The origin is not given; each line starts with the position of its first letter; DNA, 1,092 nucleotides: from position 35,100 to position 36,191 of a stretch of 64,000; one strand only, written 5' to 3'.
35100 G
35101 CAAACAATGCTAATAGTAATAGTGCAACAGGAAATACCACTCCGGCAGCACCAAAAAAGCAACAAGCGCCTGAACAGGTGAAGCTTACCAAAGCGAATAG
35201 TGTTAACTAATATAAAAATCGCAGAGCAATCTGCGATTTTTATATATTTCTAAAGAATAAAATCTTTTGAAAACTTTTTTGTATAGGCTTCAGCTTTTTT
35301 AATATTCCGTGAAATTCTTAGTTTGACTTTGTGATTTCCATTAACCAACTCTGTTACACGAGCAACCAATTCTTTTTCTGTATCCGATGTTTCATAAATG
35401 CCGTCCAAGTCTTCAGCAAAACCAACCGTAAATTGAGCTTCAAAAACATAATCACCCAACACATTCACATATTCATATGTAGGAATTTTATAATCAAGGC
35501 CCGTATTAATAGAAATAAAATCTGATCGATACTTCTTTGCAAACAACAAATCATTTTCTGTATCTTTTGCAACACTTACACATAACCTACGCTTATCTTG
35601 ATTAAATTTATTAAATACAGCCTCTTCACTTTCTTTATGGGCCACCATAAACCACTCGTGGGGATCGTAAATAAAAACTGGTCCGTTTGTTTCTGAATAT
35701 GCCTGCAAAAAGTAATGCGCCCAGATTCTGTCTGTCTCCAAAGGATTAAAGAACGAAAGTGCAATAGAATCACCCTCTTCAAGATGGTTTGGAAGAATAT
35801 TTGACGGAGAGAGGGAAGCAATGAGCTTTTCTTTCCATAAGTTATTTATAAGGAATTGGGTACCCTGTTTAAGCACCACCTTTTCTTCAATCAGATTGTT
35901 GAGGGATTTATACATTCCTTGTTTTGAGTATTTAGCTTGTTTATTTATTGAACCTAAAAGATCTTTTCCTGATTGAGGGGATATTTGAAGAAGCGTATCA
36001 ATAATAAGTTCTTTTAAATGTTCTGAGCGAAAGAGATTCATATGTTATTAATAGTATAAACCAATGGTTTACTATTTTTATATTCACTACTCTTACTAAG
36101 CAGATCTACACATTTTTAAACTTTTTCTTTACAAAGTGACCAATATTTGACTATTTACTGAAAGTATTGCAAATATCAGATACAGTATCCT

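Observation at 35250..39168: Two paralogous wHTH regulators, each divergent from a target gene bearing the same operator-like motif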

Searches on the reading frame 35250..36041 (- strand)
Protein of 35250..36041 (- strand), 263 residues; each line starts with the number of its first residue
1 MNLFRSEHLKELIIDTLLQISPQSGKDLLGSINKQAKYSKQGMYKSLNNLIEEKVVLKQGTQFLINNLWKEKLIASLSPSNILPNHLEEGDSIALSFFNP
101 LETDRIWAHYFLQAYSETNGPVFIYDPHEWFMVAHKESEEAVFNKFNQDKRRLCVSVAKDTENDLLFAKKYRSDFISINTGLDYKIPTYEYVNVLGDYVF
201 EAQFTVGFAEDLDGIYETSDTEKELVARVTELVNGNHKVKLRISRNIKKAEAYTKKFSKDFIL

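Call 7: search_protein_families(library=pfam, proteins=[window:35250-36041:-], max_evalue=1)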
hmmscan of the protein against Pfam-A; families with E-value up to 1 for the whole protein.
window:35250-36041:- (263 aa): 0 families

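Call 8: search_protein_families(library=ncbifam, proteins=[window:35250-36041:-], max_evalue=1)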
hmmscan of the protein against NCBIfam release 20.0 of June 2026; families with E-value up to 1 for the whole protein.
window:35250-36041:- (263 aa): 1 family
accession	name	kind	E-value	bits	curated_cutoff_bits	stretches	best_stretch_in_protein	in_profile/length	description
NF040939.2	trans_reg_lrs14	equivalog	0.087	12.9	90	0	17-59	27-69/103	Lrs14 family HTH-type transcriptional regulator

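Call 14: find_homologous_proteins(query=window:35250-36041:-, max_evalue=0.001)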
Query window:35250-36041:- (263 aa): 1 proteins with E <= 0.001 among 396 candidates.
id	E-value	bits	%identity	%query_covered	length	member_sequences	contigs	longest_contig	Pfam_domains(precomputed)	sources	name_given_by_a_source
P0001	8.6e-171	584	100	100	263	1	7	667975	-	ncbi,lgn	ncbi:MAG TPA: hypothetical protein VGE63_03195 [Candidatus Paceibacterota bacterium]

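Call 20: search_solved_structures(query=A2, max_evalue=10)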
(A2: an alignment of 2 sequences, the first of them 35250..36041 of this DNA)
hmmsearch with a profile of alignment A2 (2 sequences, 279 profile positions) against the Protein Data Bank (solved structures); distinct sequences matched with E-value up to 10: 1.
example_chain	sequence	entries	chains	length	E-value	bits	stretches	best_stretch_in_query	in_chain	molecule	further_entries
9p8h_SD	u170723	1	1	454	2.6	10.7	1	15-51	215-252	40S ribosomal protein S3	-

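Call 24: predict_structure(alignment_id=A2)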
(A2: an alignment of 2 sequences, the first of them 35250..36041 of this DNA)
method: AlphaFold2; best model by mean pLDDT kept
length: 263 residues; sequences in the alignment: 2
mean_pLDDT: 39.3   pTM: 0.39
mean pLDDT of the five models: 39.3, 39.0, 35.8, 35.6, 35.6
residues with pLDDT >= 90: 0; 70-90: 5; 50-70: 55; < 50: 203
segments of 3 or more residues with pLDDT < 50: 1-87, 93-189, 213-218, 220-223, 260-263
pLDDT, mean of each block of 10 residues (from residue 1): 36 42 43 36 32 30 30 29 47 44 33 33 33 27 30 30 23 25 39 55 56 48 50 54 64 58 34
secondary structure, 60 per line:
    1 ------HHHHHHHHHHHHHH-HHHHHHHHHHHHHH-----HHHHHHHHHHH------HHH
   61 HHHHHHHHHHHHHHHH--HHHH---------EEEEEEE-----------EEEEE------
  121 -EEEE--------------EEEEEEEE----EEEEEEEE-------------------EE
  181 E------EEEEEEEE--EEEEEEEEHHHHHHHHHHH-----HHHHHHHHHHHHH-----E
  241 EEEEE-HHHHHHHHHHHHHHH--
elements in order: H7-20 H22-35 H41-51 H58-76 H79-82 E92-98 E110-114 E122-125 E140-147 E152-159 E179-181 E188-195 E198-205 H206-216 H222-234 E240-245 H247-261
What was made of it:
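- Tried and rejected: The prediction was useless, with pLDDT 39 (call 24).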

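Call 28: search_protein_representatives(alignment_id=A2)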
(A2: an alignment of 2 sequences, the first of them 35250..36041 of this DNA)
Query: 2 sequences, 279 profile positions. Proteins with E-value up to 0.001 (for the whole library): 832; up to 1e-10: 368; up to 1e-30: 17. The best 150 are listed.
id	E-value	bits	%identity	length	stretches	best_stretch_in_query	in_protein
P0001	1.4e-138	477.5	-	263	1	1-279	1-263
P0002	3.6e-135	466.3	-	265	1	1-278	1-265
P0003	6.3e-52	193.2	-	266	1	1-278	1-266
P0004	3.7e-37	144.8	-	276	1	1-277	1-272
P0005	5.8e-35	137.6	-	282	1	11-278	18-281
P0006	1.1e-34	136.6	-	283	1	3-277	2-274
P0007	3.5e-34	135.0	-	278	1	1-277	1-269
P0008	1.2e-32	130.0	-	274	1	1-278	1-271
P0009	1.2e-32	129.9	-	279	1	1-277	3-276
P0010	1.6e-31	126.3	-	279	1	1-275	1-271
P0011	2.0e-31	126.0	-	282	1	4-277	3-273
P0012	3.5e-31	125.2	-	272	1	6-278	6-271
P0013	4.5e-31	124.8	-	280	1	1-277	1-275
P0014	5.0e-31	124.7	-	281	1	6-277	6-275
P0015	5.2e-31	124.6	-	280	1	3-278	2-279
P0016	9.2e-31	123.8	-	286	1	1-278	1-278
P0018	1.4e-30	123.2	-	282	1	3-278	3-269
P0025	3.1e-29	118.8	-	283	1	14-277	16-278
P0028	3.7e-29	118.5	-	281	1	8-278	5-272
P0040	5.4e-28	114.7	-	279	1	3-278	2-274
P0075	3.5e-24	102.2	-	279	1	3-277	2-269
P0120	1.0e-20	90.9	-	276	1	3-278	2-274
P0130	4.2e-20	88.8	-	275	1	9-277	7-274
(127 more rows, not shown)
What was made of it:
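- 832 representatives at E<=1e-3, all about 260-290 aa (call 28).
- Tried and rejected: The exhaustive HMMER search was needed (call 28).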

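Call 30: find_homologous_proteins(query=A4, max_evalue=0.00001)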
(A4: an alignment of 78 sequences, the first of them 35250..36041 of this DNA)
Query A4 (78 sequences) (263 aa, profile of the alignment): 2 proteins with E <= 0.00001 among 5821 candidates.
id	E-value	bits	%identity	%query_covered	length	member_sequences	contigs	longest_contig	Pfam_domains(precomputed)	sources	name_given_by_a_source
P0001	5.5e-69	251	100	100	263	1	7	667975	-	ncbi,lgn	ncbi:MAG TPA: hypothetical protein VGE63_03195 [Candidatus Paceibacterota bacterium]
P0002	2.7e-47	179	21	94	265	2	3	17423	-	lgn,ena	-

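Call 31: search_protein_families(library=pfam, alignment_id=A4, max_evalue=0.01)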
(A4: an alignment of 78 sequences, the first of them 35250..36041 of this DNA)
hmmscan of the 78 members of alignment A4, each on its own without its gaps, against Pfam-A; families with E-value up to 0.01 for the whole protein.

A. member 1, window:35250-36041:- (263 aa): 0 families

B. families by the number of members that match (of 78 scanned): 11 families
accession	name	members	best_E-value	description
PF01978.25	TrmB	2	0.0031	Sugar-specific transcriptional regulator TrmB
PF08279.18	HTH_11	1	0.00062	HTH domain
PF03551.20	PadR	1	0.0047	Transcriptional regulator PadR-like family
PF01475.25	FUR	1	0.0056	Ferric uptake regulator family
PF01973.23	MptE-like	1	0.0063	6-hydroxymethylpterin diphosphokinase MptE-like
PF08718.16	GLTP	1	0.0064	Glycolipid transfer protein (GLTP)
PF05246.16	DUF735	1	0.0069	Protein of unknown function (DUF735)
PF18297.6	NFACT-R_2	1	0.0083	NFACT protein RNA binding domain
PF13230.11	GATase_4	1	0.0095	Glutamine amidotransferases class-II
PF19228.4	DUF5881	1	0.0096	Family of unknown function (DUF5881)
PF25213.1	HVO_A0261_N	1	0.0098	HVO_A0261 N-terminal domain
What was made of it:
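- On TrmB family (Pfam PF01978 TrmB N-terminal domain): 2 of 78 family members hit TrmB at E>=0.003 (call 31).
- On TrmB family (Pfam PF11495 Regulator_TrmB C-terminal domain): No hit in any of the 78 members at E<=0.01 (call 31).
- No Pfam or NCBIfam family (calls 7, 8, 31).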

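Call 32: search_solved_structures(query=A4, max_evalue=10, show_alignments=2)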
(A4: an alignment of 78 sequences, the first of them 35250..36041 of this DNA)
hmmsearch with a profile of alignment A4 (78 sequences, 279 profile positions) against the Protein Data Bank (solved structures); distinct sequences matched with E-value up to 10: 10.
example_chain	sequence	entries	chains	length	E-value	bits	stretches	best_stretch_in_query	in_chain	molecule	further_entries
2p8j_A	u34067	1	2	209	0.013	18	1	75-124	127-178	S-adenosylmethionine-dependent methyltransferase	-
2xig_A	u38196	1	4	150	0.039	16.4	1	7-58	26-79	FERRIC UPTAKE REGULATION PROTEIN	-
4mtd_A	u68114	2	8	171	0.088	15.3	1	7-62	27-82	Zinc uptake regulation protein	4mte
2k7l_A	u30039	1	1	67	0.19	14.2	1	8-65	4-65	General transcription factor IIF subunit 1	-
1i27_A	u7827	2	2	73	0.2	14.1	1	8-65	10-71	TRANSCRIPTION FACTOR IIF | Transcription initiation factor IIF, alpha subunit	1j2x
6dk4_A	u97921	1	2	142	0.24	13.8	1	13-58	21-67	Ferric uptake regulation protein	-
1nha_A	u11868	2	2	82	0.28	13.6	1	8-65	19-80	Transcription initiation factor IIF, alpha subunit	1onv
7wjp_A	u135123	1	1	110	0.38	13.2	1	11-55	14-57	PadR family transcriptional regulator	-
5ehf_A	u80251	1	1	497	0.68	12.3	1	97-140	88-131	Laccase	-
1fsu_A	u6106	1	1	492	0.81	12.1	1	93-136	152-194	N-ACETYLGALACTOSAMINE-4-SULFATASE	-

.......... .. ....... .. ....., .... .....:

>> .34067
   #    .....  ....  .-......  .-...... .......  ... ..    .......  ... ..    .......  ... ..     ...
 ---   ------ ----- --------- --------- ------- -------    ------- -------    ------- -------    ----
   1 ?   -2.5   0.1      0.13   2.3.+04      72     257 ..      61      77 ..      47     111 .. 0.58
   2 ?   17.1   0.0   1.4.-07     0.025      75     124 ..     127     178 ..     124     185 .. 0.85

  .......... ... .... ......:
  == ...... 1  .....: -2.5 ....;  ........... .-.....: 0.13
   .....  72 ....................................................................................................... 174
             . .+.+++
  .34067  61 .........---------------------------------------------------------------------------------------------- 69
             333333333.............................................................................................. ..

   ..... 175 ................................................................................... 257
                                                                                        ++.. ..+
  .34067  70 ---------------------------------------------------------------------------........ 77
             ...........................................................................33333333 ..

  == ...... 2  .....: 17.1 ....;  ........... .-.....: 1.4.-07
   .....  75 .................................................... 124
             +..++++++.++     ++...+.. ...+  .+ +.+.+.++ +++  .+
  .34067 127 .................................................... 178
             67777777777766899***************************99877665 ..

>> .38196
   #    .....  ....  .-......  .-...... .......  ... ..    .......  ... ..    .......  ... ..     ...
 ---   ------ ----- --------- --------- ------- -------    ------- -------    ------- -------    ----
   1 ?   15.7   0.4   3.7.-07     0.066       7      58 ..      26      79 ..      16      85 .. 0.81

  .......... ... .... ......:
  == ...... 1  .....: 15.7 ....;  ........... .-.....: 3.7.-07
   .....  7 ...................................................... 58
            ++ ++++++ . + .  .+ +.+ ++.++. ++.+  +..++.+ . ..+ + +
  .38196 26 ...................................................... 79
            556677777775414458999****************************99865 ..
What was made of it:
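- On TrmB family (Pfam PF11495 Regulator_TrmB C-terminal domain): A family profile against PDB sequences does not retrieve TrmB at E<=10 (call 32).
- Closest known: Archaeal TrmB family. Different: Pfam TrmB is hit by only 2 of 78 members, at E about 0.003; Regulator_TrmB is never hit; and a profile search of the PDB does not retrieve TrmB (calls 31, 32).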

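Call 39: find_related_loci(query=A5, collection=metagenome_contigs, flank=4000)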
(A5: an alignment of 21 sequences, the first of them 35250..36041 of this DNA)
Query A5 (263 aa) in metagenome_contigs; peptide patterns used: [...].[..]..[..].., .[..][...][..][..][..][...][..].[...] (x = any residue, [..] = any of these).
234 stretches matched a pattern; 125 encode a relative of the query (tblastn E <= 1e-3); the best 80 are kept; 80 distinct loci.
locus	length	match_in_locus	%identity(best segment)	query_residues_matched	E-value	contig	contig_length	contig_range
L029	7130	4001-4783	32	1-250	6e-33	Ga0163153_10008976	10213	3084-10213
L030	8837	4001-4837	29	1-263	3e-32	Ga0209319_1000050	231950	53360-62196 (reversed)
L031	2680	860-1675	28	1-263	4e-31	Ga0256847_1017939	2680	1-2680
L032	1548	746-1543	31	1-250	7e-31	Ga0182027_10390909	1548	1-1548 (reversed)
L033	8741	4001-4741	33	28-263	2e-30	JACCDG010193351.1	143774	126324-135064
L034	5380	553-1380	29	1-261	1e-29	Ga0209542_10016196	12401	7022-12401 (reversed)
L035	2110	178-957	30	13-261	5e-30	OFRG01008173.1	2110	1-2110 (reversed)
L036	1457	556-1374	30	1-261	2e-29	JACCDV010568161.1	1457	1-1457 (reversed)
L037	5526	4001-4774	30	3-246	3e-29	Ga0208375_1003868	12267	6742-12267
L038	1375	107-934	26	1-261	9e-30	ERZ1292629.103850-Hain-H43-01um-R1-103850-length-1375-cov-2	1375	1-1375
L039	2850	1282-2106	28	1-261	8e-29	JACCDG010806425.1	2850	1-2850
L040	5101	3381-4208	29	3-263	1e-28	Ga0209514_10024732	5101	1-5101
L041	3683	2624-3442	31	2-261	2e-28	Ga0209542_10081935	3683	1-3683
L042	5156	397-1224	29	3-263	1e-28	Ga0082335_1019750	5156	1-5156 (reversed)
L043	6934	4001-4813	32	7-263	2e-28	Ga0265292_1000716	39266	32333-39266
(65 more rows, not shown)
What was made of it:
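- Tried and rejected: A 21-sequence subset worked (call 39).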

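Call 48: predict_structure(alignment_id=A4)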
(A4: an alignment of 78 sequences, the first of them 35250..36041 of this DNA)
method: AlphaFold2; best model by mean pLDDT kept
length: 263 residues; sequences in the alignment: 78
mean_pLDDT: 93.7   pTM: 0.75
mean pLDDT of the five models: 93.7, 92.9, 92.9, 92.8, 92.5
residues with pLDDT >= 90: 232; 70-90: 18; 50-70: 11; < 50: 2
segments of 3 or more residues with pLDDT < 50: none
pLDDT, mean of each block of 10 residues (from residue 1): 73 93 96 96 97 97 94 70 77 95 92 92 98 93 97 98 98 98 98 98 98 98 97 97 98 98 94
secondary structure, 60 per line:
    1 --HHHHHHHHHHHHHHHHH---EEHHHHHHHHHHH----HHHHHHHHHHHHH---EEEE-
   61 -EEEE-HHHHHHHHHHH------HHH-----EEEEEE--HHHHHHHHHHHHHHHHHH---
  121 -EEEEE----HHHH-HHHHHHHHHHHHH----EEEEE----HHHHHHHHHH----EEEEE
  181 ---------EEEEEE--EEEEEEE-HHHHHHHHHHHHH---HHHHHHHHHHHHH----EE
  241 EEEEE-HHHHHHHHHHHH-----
elements in order: H3-19 H25-35 H40-52 E56-59 E62-65 H67-77 E92-97 H100-117 E122-126 H131-134 H136-148 E153-157 H162-171 E176-180 E190-195 E198-204 H206-218 H222-234 E239-245 H247-258
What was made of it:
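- On TrmB family (fold level): AF2 model with pLDDT 93.7 (call 48).
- AF2 pLDDT 93.7 (call 48).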

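Call 55: fold_search(model_id=the predicted structure, library=pdb)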
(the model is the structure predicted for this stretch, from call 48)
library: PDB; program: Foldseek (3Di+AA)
matches with E <= 10: 1058; with E <= 0.001: 3
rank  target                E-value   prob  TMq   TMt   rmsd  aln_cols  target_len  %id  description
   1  4ggk                  2.7e-05  1.00  0.38  0.56   5.9       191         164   11  Crystal structure of Zucchini from mouse (mZuc / PLD6 / MitoPLD) bound to tungstate (released 2012-10-10)
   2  4ggj                  1.8e-04  1.00  0.37  0.55   6.0       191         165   11  Crystal structure of Zucchini from mouse (mZuc / PLD6 / MitoPLD) (released 2012-10-10)
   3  3hsi_C                4.1e-04  0.98  0.32  0.21  12.2       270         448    9  Crystal structure of phosphatidylserine synthase Haemophilus influenzae Rd KW20 (released 2009-06-30)
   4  7e0m_B                1.0e-03  1.00  0.37  0.26  10.7       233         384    8  Crystal structure of phospholipase D (released 2021-12-22)
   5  4a5z_B                1.3e-03  0.98  0.31  0.47   7.4       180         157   11  Structures of MITD1 (released 2012-11-14)
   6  3hsi_B                1.4e-03  0.99  0.33  0.21   7.8       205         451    8  Crystal structure of phosphatidylserine synthase Haemophilus influenzae Rd KW20 (released 2009-06-30)
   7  4a5z_A                1.7e-03  0.98  0.32  0.47   7.4       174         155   11  Structures of MITD1 (released 2012-11-14)
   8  4m6x_B                2.1e-03  0.95  0.25  0.22  11.5       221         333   14  Mutant structure of methyltransferase from Streptomyces hygroscopicus complexed with S-adenosyl-L-homocysteine and met (released 2014-06-25)
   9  3hsi_A                2.7e-03  0.98  0.33  0.21   8.4       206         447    9  Crystal structure of phosphatidylserine synthase Haemophilus influenzae Rd KW20 (released 2009-06-30)
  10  1byr                  2.8e-03  1.00  0.37  0.58   5.5       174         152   13  CRYSTAL STRUCTURE OF A PHOSPHOLIPASE D FAMILY MEMBER, NUC FROM SALMONELLA TYPHIMURIUM (released 1999-10-19)
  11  4gem_A                3.9e-03  0.99  0.36  0.47   7.0       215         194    7  Crystal structure of Zucchini (K171A) (released 2012-10-17)
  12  6k4y_M                3.9e-03  0.87  0.23  0.29  19.8       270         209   11  CryoEM structure of sigma appropriation complex (released 2019-08-07)
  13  9fhs                  4.7e-03  0.99  0.38  0.29   7.7       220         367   13  Structure of the F13 protein of Vaccinia virus (F432 crystal form) (released 2025-03-12)
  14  4kif_B                5.6e-03  0.85  0.25  0.21  11.4       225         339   14  Crystal structure of methyltransferase from Streptomyces hygroscopicus complexed with phenylpyruvic acid (released 2014-05-07)
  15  3lst_A                6.4e-03  0.66  0.28  0.24  17.3       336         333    8  Crystal Structure of CalO1, Methyltransferase in Calicheamicin Biosynthesis, SAH bound form (released 2010-03-02)
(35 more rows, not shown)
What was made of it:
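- On TrmB family (fold level): Foldseek top hits are PLD-fold proteins: Zucchini, Nuc, MITD1 (call 55).
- Foldseek top hits are PLD-fold proteins (call 55).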
